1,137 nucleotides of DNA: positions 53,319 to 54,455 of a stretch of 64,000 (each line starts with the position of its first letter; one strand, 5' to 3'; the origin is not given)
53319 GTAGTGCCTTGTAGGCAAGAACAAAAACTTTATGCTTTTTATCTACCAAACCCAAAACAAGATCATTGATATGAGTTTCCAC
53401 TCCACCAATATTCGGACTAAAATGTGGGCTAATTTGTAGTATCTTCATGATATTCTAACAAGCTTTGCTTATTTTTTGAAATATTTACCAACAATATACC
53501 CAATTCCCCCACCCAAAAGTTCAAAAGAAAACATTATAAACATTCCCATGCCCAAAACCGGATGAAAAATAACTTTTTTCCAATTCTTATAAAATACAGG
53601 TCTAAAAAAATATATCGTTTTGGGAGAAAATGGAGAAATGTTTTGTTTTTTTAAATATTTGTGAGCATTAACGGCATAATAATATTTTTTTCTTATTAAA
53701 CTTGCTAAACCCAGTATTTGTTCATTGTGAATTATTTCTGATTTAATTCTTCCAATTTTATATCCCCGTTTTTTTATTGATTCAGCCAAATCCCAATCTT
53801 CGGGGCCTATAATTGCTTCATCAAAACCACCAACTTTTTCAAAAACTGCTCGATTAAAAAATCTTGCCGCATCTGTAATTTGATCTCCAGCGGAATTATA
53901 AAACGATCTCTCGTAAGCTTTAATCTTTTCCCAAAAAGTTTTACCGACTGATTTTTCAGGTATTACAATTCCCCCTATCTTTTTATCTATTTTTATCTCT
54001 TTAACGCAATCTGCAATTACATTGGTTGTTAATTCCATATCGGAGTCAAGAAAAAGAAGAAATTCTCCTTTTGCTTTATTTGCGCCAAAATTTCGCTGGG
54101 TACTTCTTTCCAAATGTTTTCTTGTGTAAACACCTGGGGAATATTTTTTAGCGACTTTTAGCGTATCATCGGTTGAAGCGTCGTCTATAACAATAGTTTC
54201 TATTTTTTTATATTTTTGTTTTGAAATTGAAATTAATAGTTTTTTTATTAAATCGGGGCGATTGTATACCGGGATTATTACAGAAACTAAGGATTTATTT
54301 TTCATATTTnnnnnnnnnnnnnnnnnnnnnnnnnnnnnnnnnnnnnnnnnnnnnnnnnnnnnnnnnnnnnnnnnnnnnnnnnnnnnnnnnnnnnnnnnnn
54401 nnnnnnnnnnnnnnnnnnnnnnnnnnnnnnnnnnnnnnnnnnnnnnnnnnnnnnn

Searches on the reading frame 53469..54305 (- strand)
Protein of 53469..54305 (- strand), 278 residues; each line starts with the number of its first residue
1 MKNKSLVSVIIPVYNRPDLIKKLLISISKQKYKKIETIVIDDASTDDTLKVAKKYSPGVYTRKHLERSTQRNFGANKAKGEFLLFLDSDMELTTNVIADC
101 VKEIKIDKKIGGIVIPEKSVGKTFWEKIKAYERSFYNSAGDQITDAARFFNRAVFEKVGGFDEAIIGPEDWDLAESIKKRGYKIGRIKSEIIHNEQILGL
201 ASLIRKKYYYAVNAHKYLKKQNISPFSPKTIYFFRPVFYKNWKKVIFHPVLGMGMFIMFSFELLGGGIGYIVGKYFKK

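Call 8: search_protein_families(library=pfam, proteins=[window:53469-54305:-], max_evalue=0.001)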
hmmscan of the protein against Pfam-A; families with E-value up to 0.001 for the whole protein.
window:53469-54305:- (278 aa): 5 families
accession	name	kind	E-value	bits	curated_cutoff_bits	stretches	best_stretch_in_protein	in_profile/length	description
PF00535.33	Glycos_transf_2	-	2.5e-26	93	23.3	1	8-139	1-140/168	Glycosyl transferase family 2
PF10111.15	Glyco_tranf_2_2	-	3.2e-15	56.8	27.3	1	8-195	1-217/276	Glycosyltransferase like family 2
PF13641.12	Glyco_tranf_2_3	-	2.7e-09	37.8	27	1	7-184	3-201/230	Glycosyltransferase like family 2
PF13632.12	Glyco_trans_2_3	-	7.5e-08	32.9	27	1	83-248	2-166/198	Glycosyl transferase family group 2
PF02709.20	Glyco_transf_7C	-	8.9e-05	22.5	23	1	149-191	25-69/78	N-terminal domain of galactosyltransferase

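Call 40: search_solved_structures(query=window:53469-54305:-, max_evalue=0.01)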
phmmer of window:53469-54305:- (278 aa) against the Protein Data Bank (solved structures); distinct sequences matched with E-value up to 0.01: 19.
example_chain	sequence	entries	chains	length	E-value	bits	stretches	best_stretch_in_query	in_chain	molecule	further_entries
2z87_A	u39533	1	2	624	1.8e-14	57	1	2-209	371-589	Chondroitin synthase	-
2z86_A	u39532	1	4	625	1.8e-14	57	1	2-209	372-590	Chondroitin synthase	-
5tze_C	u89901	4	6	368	9.9e-12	48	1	8-102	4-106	Glycosyl transferase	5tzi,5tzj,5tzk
5tz8_A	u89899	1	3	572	1.9e-11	47.1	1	8-102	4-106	Glycosyl transferase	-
5hea_A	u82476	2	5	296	1.6e-10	44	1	1-90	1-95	Putative glycosyltransferase (GalT1)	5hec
6h1j_A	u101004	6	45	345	2.2e-08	37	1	6-156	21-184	Probable ss-1,3-N-acetylglucosaminyltransferase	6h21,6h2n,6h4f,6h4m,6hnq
6yv7_B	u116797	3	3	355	3.4e-08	36.4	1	6-183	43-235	Glycosyl transferase, family 2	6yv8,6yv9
6yv7_A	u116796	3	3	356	3.4e-08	36.4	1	6-183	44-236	Glycosyl transferase, family 2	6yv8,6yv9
22ao_A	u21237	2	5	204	3.1e-07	33.3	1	6-109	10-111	GmaR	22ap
8vh7_A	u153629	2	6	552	3.1e-07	33.3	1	5-109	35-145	Heparosan synthase B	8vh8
8viw_A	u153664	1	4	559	3.1e-07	33.2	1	5-109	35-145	Heparosan synthase B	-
8bz8_A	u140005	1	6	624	1.5e-06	31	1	6-91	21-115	Glycosyltransferase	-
8bz4_A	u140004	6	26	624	1.5e-06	31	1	6-91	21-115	Glycosyltransferase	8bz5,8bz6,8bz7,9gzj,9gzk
9jma_A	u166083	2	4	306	5.6e-06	29.1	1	6-94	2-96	GalNAc(5)-diNAcBac-PP-undecaprenol beta-1,3-glucosyltransferase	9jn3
3bcv_A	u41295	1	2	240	1.5e-05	27.8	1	7-93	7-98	Putative glycosyltransferase protein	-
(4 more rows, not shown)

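Call 51: search_protein_families(library=ncbifam, proteins=[window:53469-54305:-], max_evalue=0.00001)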
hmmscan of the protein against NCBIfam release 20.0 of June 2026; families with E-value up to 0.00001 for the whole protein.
window:53469-54305:- (278 aa): 18 families
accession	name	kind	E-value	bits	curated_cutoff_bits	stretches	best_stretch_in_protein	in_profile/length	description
TIGR04283.1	glyco_like_mftF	equivalog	5.6e-28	98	182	1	7-195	1-186/221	TIGR04283 family arsenosugar biosynthesis glycosyltransferase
NF041875.1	EPS_EpsD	equivalog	2.3e-21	76.6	370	1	7-222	1-235/325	exopolysaccharide biosynthesis glycosyltransferase EpsD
TIGR03965.1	mycofact_glyco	equivalog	4.5e-20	72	280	1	5-94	74-169/467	mycofactocin biosynthesis glycosyltransferase MftF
NF007482.0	PRK10073.1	equivalog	9.1e-16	57.8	423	1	1-96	2-102/334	glycosyltransferase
NF050050.1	ProtGlycPglI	equivalog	1.7e-14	53.9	500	1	6-105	3-109/306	GalNAc(5)-diNAcBac-PP-undecaprenol beta-1,3-glucosyltransferase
NF047683.1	TeichurnBiosyTuaG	equivalog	3.5e-14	53.1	400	1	2-94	3-101/252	teichuronic acid biosynthesis protein TuaG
NF038299.1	EPS_HpsN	equivalog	1.3e-12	47.3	425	1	6-113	2-115/317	hormogonium polysaccharide biosynthesis glycosyltransferase HpsN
TIGR03937.1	PgaC_IcaA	equivalog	6.6e-12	45.1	422.3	1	3-113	43-159/407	poly-beta-1,6-N-acetyl-D-glucosamine synthase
NF053739.1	GlytfEpsEBac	equivalog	9.4e-10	37.9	450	1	7-59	3-55/265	glycosyltransferase EpsE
TIGR03111.1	glyc2_xrt_Gpos1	hypoth_equivalog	3.4e-09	36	363.95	1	6-118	50-173/439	TIGR03111 family XrtG-associated glycosyltransferase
NF010496.0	PRK13915.1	equivalog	7e-08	31.9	262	1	2-91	28-128/307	glucosyl-3-phosphoglycerate synthase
NF050819.1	PolSacchBiosHfsG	equivalog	7.8e-08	31.8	500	1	3-95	10-107/302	polysaccharide biosynthesis protein HfsG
NF045692.1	OglycostaseCruG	equivalog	1e-07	31.3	600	1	6-55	42-91/386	2'-O-glycosyltransferase CruG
NF038302.1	EPS_HpsE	equivalog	2.5e-07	30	300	1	7-109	3-116/307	hormogonium polysaccharide biosynthesis glycosyltransferase HpsE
TIGR03469.1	HpnB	hypoth_equivalog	3.2e-07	29.7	379.25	1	7-66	46-106/386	hopene-associated glycosyltransferase HpnB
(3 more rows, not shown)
